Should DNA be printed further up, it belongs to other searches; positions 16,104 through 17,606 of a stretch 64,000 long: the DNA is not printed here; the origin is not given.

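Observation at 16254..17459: Unknown 401-aa protein after radB carries a C-terminal PIP box nearly identical to the FEN-1 PIP box in the same window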

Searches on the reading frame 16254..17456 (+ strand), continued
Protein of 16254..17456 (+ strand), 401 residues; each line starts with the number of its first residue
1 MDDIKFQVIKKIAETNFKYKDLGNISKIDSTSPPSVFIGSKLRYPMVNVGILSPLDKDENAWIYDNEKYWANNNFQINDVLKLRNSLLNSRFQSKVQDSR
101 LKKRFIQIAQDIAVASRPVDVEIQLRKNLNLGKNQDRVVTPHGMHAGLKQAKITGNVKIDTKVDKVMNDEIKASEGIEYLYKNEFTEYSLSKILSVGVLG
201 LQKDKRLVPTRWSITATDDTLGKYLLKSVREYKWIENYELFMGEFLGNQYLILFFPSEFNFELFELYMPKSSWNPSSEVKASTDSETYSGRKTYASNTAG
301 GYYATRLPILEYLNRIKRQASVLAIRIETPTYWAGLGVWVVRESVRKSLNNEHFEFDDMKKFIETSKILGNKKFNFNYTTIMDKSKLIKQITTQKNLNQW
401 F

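Call 36: find_homologous_proteins(query=A3, max_evalue=1e-10)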
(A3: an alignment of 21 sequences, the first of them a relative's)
Query A3 (21 sequences) (426 aa, profile of the alignment): 4264 proteins with E <= 1e-10 among 8000 candidates; the best 120 are listed.
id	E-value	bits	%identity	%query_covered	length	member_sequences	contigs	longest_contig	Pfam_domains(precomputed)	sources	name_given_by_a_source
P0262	1.4e-163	563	36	85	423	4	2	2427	PF04895.18,PF04894.18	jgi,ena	-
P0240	2.0e-162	559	34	90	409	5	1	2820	PF04895.18,PF04894.18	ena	-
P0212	5.6e-160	551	35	80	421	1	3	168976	PF04895.18,PF04894.18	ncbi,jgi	ncbi:MAG: Nre family DNA repair protein [Candidatus Odinarchaeia archaeon]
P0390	3.9e-157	542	36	87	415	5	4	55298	PF04895.18,PF04894.18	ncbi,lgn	ncbi:MAG: Nre family DNA repair protein [Candidatus Hodarchaeota archaeon]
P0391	7.5e-156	538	39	84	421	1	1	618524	PF04895.18,PF04894.18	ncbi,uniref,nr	ncbi:hypothetical protein E3E26_04665 [Thermococcus sp. LS1]|uniref:Nre family DNA repair protein n=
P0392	1.5e-155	537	34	79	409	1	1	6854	PF04895.18,PF04894.18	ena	-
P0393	1.5e-155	537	38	86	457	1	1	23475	PF04895.18,PF04894.18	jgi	-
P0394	1.9e-155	536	39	84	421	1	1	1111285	PF04895.18,PF04894.18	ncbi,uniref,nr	ncbi:Nre family DNA repair protein [Thermococcus sp. GR6]|uniref:Nre family DNA repair protein n=1 T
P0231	2.0e-155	536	39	84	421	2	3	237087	PF04895.18,PF04894.18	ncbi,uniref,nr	ncbi:hypothetical protein E3E35_05905 [Thermococcus sp. GR7]|uniref:Nre family DNA repair protein n=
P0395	4.0e-155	535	35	82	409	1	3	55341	PF04895.18,PF04894.18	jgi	-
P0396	4.5e-155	535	37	87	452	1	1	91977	PF04895.18,PF04894.18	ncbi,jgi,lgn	-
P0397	4.6e-155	535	37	90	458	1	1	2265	PF04895.18,PF04894.18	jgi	-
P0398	8.2e-155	534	37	92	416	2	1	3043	PF04895.18,PF04894.18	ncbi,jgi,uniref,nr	ncbi:Nre family DNA repair protein [Thermococcus sp.]|uniref:Nre family DNA repair protein n=1 Tax=T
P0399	8.6e-155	534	37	87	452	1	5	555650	PF04895.18,PF04894.18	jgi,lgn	jgi:hypothetical protein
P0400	8.9e-155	534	37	90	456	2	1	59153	PF04895.18,PF04894.18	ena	-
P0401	9.6e-155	534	37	90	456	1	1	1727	PF04895.18,PF04894.18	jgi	-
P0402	1.3e-154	533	39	86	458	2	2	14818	PF04895.18,PF04894.18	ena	-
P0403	2.2e-154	533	39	86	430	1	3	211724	PF04895.18,PF04894.18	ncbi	ncbi:MAG: Nre family DNA repair protein [Candidatus Bathyarchaeia archaeon]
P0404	2.4e-154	533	37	88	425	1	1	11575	PF04895.18,PF04894.18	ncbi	-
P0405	2.7e-154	532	37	86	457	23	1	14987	PF04895.18,PF04894.18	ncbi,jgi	-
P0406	3.5e-154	532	35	86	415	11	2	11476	PF04895.18,PF04894.18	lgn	-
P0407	4.3e-154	532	38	87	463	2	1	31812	PF04895.18,PF04894.18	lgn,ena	-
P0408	4.7e-154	532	38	86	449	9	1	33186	PF04895.18,PF04894.18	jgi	jgi:hypothetical protein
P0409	5.9e-154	531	38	89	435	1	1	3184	PF04895.18,PF04894.18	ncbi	ncbi:MAG: Nre family DNA repair protein [Candidatus Bathyarchaeia archaeon]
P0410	7.9e-154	531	38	89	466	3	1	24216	PF04895.18,PF04894.18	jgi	-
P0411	8.3e-154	531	38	87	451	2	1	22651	PF04895.18,PF04894.18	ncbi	ncbi:MAG: Nre family DNA repair protein [Candidatus Bathyarchaeia archaeon]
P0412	1.1e-153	530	37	86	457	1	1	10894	PF04895.18,PF04894.18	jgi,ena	-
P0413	1.1e-153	530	39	84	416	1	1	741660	PF04895.18,PF04894.18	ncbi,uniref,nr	ncbi:hypothetical protein E3E23_03035 [Thermococcus sp. CX2]|uniref:Nre family DNA repair protein n=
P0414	1.3e-153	530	38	87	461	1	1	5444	PF04895.18,PF04894.18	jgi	jgi:hypothetical protein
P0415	1.3e-153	530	37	85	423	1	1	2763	PF04895.18,PF04894.18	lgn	-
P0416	1.3e-153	530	38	86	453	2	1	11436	PF04895.18,PF04894.18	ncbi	ncbi:MAG: Nre family DNA repair protein [Candidatus Bathyarchaeia archaeon]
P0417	1.3e-153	530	37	90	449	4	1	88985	PF04895.18,PF04894.18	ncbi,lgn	ncbi:MAG: Nre family DNA repair protein [Candidatus Bathyarchaeia archaeon]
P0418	1.4e-153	530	38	87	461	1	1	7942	PF04895.18,PF04894.18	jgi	jgi:hypothetical protein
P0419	1.5e-153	530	38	88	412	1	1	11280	PF04895.18,PF04894.18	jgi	-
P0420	1.9e-153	530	38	90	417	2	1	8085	PF04895.18,PF04894.18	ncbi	ncbi:MAG: Nre family DNA repair protein [Candidatus Bathyarchaeia archaeon]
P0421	1.9e-153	530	38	89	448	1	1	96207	PF04895.18,PF04894.18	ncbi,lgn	ncbi:MAG: Nre family DNA repair protein [Candidatus Bathyarchaeia archaeon]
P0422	2.0e-153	530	38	88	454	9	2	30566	PF04895.18,PF04894.18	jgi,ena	-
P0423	2.0e-153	530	38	88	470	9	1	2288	PF04895.18,PF04894.18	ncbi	-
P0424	2.1e-153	530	37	87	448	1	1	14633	PF04895.18,PF04894.18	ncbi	-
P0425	2.3e-153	529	38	89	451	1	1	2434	PF04895.18,PF04894.18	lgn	-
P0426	2.4e-153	529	37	90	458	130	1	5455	PF04895.18,PF04894.18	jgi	-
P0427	2.6e-153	529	38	86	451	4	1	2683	PF04895.18,PF04894.18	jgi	jgi:hypothetical protein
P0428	2.6e-153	529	37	88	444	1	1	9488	PF04895.18,PF04894.18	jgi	jgi:hypothetical protein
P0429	2.7e-153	529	34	86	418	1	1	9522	PF04895.18,PF04894.18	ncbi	ncbi:MAG: Nre family DNA repair protein [Candidatus Helarchaeota archaeon]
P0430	2.8e-153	529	37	88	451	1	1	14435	PF04895.18,PF04894.18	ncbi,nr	ncbi:MAG: Nre family DNA repair protein [Candidatus Bathyarchaeota archaeon]|nr:Nre family DNA repai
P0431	2.8e-153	529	37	90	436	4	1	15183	PF04895.18,PF04894.18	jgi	jgi:hypothetical protein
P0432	2.9e-153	529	38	88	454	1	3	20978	PF04895.18,PF04894.18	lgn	-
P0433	3.0e-153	529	38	86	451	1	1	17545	PF04895.18,PF04894.18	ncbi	-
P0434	3.3e-153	529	37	87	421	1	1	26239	PF04895.18,PF04894.18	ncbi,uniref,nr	ncbi:Nre family DNA repair protein [Thermococcus sp.]|uniref:Nre family DNA repair protein n=1 Tax=T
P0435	3.5e-153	529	37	87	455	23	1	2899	PF04895.18,PF04894.18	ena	-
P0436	3.8e-153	529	37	88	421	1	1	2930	PF04895.18,PF04894.18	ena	-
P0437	3.9e-153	529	38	86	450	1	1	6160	PF04895.18,PF04894.18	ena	-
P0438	4.0e-153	529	38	89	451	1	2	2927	PF04895.18,PF04894.18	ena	-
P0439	4.1e-153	529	37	88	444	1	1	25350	PF04895.18,PF04894.18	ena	-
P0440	4.3e-153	528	38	86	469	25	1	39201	PF04895.18,PF04894.18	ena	-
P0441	4.6e-153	528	38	88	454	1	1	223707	PF04895.18,PF04894.18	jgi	jgi:hypothetical protein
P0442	5.0e-153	528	38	89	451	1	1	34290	PF04895.18,PF04894.18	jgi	-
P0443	5.3e-153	528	39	83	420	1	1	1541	PF04895.18,PF04894.18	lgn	-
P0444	5.5e-153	528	38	89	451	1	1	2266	PF04895.18,PF04894.18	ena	-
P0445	5.5e-153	528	38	87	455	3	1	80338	PF04895.18,PF04894.18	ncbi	ncbi:MAG: Nre family DNA repair protein [Candidatus Bathyarchaeia archaeon]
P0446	5.8e-153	528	38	85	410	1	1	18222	PF04895.18,PF04894.18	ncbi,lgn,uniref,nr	ncbi:MAG: hypothetical protein H0Z18_11160 [Thermococcus sp.]|uniref:Nre family DNA repair protein n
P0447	5.8e-153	528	37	87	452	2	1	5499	PF04895.18,PF04894.18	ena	-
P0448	6.1e-153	528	38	88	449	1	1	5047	PF04895.18,PF04894.18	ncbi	ncbi:MAG: Nre family DNA repair protein [Candidatus Bathyarchaeia archaeon]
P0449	7.1e-153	528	37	90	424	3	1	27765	PF04895.18,PF04894.18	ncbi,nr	ncbi:hypothetical protein KEJ37_02920 [Candidatus Bathyarchaeota archaeon]|nr:hypothetical protein [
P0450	7.2e-153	528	39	86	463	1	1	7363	PF04895.18,PF04894.18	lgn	-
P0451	7.4e-153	528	38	89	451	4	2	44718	PF04895.18,PF04894.18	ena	-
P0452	7.9e-153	528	37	88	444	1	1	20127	PF04895.18,PF04894.18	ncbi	ncbi:MAG: Nre family DNA repair protein [Candidatus Bathycorpusculaceae bacterium]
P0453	7.9e-153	528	37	86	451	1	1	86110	PF04895.18,PF04894.18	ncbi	ncbi:MAG: Nre family DNA repair protein [Candidatus Bathyarchaeia archaeon]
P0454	8.5e-153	527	38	89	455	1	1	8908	PF04895.18,PF04894.18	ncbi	ncbi:MAG: Nre family DNA repair protein [Candidatus Bathyarchaeia archaeon]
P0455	8.8e-153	527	36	89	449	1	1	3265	PF04895.18,PF04894.18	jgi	jgi:hypothetical protein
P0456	8.9e-153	527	38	83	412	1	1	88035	PF04895.18,PF04894.18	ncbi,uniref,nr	ncbi:Nre family DNA repair protein [Thermococcus sp. Bubb.Bath]|uniref:Nre family DNA repair protein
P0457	9.5e-153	527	39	84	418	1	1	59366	PF04895.18,PF04894.18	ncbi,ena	-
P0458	9.7e-153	527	38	86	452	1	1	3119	PF04895.18,PF04894.18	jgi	jgi:hypothetical protein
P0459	1.0e-152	527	38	84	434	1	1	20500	PF04895.18,PF04894.18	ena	-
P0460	1.1e-152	527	37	94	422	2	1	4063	PF04895.18,PF04894.18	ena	-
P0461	1.1e-152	527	36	85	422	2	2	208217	PF04895.18,PF04894.18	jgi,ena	-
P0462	1.2e-152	527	40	86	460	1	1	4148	PF04895.18,PF04894.18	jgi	-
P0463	1.2e-152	527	39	84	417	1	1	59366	PF04895.18,PF04894.18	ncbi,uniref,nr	ncbi:Nre family DNA repair protein [Thermococcus sp.]|uniref:Nre family DNA repair protein n=1 Tax=T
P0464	1.3e-152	527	40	86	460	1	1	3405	PF04895.18,PF04894.18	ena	-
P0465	1.3e-152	527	37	90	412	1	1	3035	PF04895.18,PF04894.18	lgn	-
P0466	1.3e-152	527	38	86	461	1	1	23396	PF04895.18,PF04894.18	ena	-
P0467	1.3e-152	527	38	86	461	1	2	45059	PF04895.18,PF04894.18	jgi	jgi:hypothetical protein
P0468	1.3e-152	527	39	83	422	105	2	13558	PF04895.18,PF04894.18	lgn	-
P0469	1.3e-152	527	38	86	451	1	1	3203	PF04895.18,PF04894.18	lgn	-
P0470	1.3e-152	527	40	83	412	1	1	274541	PF04895.18,PF04894.18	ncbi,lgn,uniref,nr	ncbi:Nre family DNA repair protein [Thermococcus stetteri]|uniref:Nre family DNA repair protein n=1 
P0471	1.4e-152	527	38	89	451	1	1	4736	PF04895.18,PF04894.18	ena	-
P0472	1.4e-152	527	37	86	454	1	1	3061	PF04895.18,PF04894.18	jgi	jgi:hypothetical protein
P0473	1.6e-152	527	38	89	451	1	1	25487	PF04895.18,PF04894.18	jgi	-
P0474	1.6e-152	527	39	83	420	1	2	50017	PF04895.18,PF04894.18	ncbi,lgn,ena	-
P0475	1.6e-152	527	36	87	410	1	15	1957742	PF04895.18,PF04894.18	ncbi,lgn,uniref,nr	ncbi:Nre family DNA repair protein [Thermococcus paralvinellae]|uniref:DNA repair protein n=1 Tax=Th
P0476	1.7e-152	527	37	86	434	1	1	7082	PF04895.18,PF04894.18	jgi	jgi:hypothetical protein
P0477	1.7e-152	526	38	88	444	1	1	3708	PF04895.18,PF04894.18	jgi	jgi:hypothetical protein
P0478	1.7e-152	526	39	86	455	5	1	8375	PF04895.18,PF04894.18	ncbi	ncbi:MAG: Nre family DNA repair protein [Candidatus Bathyarchaeia archaeon]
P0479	1.8e-152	526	38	90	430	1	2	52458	PF04895.18,PF04894.18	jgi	jgi:hypothetical protein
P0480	1.8e-152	526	39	86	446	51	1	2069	PF04895.18,PF04894.18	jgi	-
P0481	1.8e-152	526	36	88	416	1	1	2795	PF04895.18,PF04894.18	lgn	-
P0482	1.9e-152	526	37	88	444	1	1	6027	PF04895.18,PF04894.18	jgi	jgi:hypothetical protein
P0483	1.9e-152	526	38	86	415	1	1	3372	PF04895.18,PF04894.18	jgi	-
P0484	1.9e-152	526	37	87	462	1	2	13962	PF04895.18,PF04894.18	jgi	jgi:hypothetical protein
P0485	2.1e-152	526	38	90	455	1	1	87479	PF04895.18,PF04894.18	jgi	jgi:hypothetical protein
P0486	2.1e-152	526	38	84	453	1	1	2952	PF04895.18,PF04894.18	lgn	-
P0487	2.3e-152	526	37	87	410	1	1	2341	PF04895.18,PF04894.18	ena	-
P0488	2.3e-152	526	39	86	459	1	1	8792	PF04895.18,PF04894.18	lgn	-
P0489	2.3e-152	526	38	86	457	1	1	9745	PF04895.18,PF04894.18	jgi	jgi:hypothetical protein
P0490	2.4e-152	526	38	88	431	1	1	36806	PF04895.18,PF04894.18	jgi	jgi:hypothetical protein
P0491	2.4e-152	526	39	88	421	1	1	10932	PF04895.18,PF04894.18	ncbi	ncbi:Nre family DNA repair protein [Thermococcus sp.]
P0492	2.5e-152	526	38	86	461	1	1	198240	PF04895.18,PF04894.18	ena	-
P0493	2.5e-152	526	38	86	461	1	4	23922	PF04895.18,PF04894.18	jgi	-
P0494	2.5e-152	526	39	88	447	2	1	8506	PF04895.18,PF04894.18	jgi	-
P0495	2.6e-152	526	39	86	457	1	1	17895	PF04895.18,PF04894.18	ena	-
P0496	2.6e-152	526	38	88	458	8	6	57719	PF04895.18,PF04894.18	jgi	jgi:hypothetical protein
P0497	2.7e-152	526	38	86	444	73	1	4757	PF04895.18,PF04894.18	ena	-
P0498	2.9e-152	526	36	90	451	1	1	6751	PF04895.18,PF04894.18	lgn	-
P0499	3.3e-152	526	39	89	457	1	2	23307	PF04895.18,PF04894.18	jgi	-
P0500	3.3e-152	526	38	88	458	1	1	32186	PF04895.18,PF04894.18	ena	-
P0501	3.3e-152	526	38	88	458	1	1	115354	PF04895.18,PF04894.18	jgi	-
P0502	3.3e-152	526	39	86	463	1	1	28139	PF04895.18,PF04894.18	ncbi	-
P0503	3.4e-152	526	39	79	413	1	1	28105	PF04895.18,PF04894.18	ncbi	ncbi:Nre family DNA repair protein [Thermococcus sp.]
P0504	3.8e-152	525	37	96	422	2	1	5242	PF04895.18,PF04894.18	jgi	jgi:hypothetical protein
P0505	3.8e-152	525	37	88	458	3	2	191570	PF04895.18,PF04894.18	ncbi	ncbi:MAG: Nre family DNA repair protein [Candidatus Bathyarchaeia archaeon]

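Call 45: find_encoding_contigs(protein=P0475, flank=4000, max_places=1)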
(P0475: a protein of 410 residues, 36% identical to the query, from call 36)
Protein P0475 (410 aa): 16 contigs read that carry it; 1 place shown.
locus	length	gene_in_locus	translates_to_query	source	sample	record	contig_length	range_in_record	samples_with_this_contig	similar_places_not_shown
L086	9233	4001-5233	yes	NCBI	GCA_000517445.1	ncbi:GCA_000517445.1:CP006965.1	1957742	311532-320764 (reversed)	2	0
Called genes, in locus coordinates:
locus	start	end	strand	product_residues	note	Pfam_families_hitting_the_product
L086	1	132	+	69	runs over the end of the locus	-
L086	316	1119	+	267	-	PF01048:PNP_UDP_1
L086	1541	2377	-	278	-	PF01048:PNP_UDP_1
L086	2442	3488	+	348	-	PF00291:PALP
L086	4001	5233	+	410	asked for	PF04894:Nre_N, PF04895:Nre_C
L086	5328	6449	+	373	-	PF00884:Sulfatase (faint), PF01663:Phosphodiest, PF01676:Metalloenzyme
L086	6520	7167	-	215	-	PF00177:Ribosomal_S7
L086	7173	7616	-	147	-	PF00164:Ribosom_S12_S23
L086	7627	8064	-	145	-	PF07650:KH_2, PF13083:KH_KhpA-B (faint), PF26594:KH_NusA_2nd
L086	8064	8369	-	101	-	PF01248:Ribosomal_L7Ae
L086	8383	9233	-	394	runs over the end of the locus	PF04998:RNA_pol_Rpb1_5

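Call 46: find_encoding_contigs(protein=P0212, flank=4000, max_places=1)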
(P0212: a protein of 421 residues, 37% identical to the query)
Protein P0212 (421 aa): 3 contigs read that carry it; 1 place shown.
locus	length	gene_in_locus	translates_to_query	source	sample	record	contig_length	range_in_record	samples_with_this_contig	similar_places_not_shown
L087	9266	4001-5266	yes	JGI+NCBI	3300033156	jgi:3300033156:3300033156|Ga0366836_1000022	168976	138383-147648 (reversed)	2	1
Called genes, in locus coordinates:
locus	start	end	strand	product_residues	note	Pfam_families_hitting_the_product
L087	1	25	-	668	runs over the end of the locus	PF09134:Invasin_D3 (faint), PF17957:Big_7 (faint), PF11974:bMG3 (faint), PF17789:MG4 (weak), PF16640:Big_3_5, PF02369:Big_1 (weak)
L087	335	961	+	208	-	-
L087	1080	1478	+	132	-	-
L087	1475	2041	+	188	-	-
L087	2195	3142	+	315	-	-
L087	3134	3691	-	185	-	PF13240:Zn_Ribbon_1 (weak), PF13248:Zn_ribbon_3 (weak)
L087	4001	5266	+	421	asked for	PF04894:Nre_N, PF04895:Nre_C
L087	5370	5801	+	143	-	-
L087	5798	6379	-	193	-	PF00004:AAA (weak), PF13238:AAA_18, PF13521:AAA_28 (faint), PF13671:AAA_33 (faint), PF13207:AAA_17 (weak)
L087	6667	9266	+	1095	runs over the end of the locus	-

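Call 47: find_encoding_contigs(protein=P0403, flank=4000, max_places=1)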
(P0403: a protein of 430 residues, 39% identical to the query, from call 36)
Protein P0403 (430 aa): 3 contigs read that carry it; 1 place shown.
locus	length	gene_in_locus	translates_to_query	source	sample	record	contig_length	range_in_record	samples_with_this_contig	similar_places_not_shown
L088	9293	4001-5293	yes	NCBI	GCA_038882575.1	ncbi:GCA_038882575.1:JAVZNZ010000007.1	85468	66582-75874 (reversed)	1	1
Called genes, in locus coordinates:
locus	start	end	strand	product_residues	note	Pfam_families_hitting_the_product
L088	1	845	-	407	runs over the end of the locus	PF21572:Nop5_56-rel_N_Arc, PF01798:Nop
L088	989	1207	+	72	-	-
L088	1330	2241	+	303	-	PF01180:DHO_dh, PF03060:NMO (weak), PF04481:DUF561 (weak), PF01207:Dus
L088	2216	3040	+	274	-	PF00175:NAD_binding_1, PF10418:DHODB_Fe-S_bind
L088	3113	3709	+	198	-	PF00339:Arrestin_N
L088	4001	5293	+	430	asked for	PF04894:Nre_N, PF04895:Nre_C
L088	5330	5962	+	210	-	-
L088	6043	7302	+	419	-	PF00999:Na_H_Exchanger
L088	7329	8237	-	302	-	PF12706:Lactamase_B_2 (weak)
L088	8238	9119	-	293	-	PF21003:NucS_N, PF01939:NucS_C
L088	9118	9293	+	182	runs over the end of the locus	PF01209:Ubie_methyltran, PF02353:CMAS, PF13489:Methyltransf_23, PF07021:MetW, PF13847:Methyltransf_31, PF08241:Methyltransf_11, PF08242:Methyltransf_12, PF13649:Methyltransf_25, +1 more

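Call 51: predict_structure(alignment_id=A4)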
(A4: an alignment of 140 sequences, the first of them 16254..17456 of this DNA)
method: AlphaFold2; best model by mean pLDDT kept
length: 401 residues; sequences in the alignment: 140
mean_pLDDT: 89.0   pTM: 0.90
mean pLDDT of the five models: 89.0, 88.7, 88.6, 88.2, 87.5
residues with pLDDT >= 90: 279; 70-90: 76; 50-70: 40; < 50: 6
segments of 3 or more residues with pLDDT < 50: 133-138
pLDDT, mean of each block of 10 residues (from residue 1): 65 56 74 88 86 88 92 92 87 91 90 94 79 45 77 92 93 97 96 95 93 96 98 98 97 98 95 87 95 91 98 99 97 88 98 97 98 96 96 73 62
secondary structure, 60 per line:
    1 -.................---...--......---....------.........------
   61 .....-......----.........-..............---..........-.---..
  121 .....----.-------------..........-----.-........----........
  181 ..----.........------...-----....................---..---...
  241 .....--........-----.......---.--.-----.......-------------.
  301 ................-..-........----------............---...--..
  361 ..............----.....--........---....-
elements in order: H2-18 E27-32 E36-39 E46-54 H61-65 H67-72 H77-85 E87-95 H96-100 H104-113 E119-125 E144-153 H161-168 H173-182 H187-195 H210-229 E238-245 E248-255 E261-267 E280-286 H300-316 E321-328 H339-350 E354-356 H359-374 H379-383 H386-393 H397-400
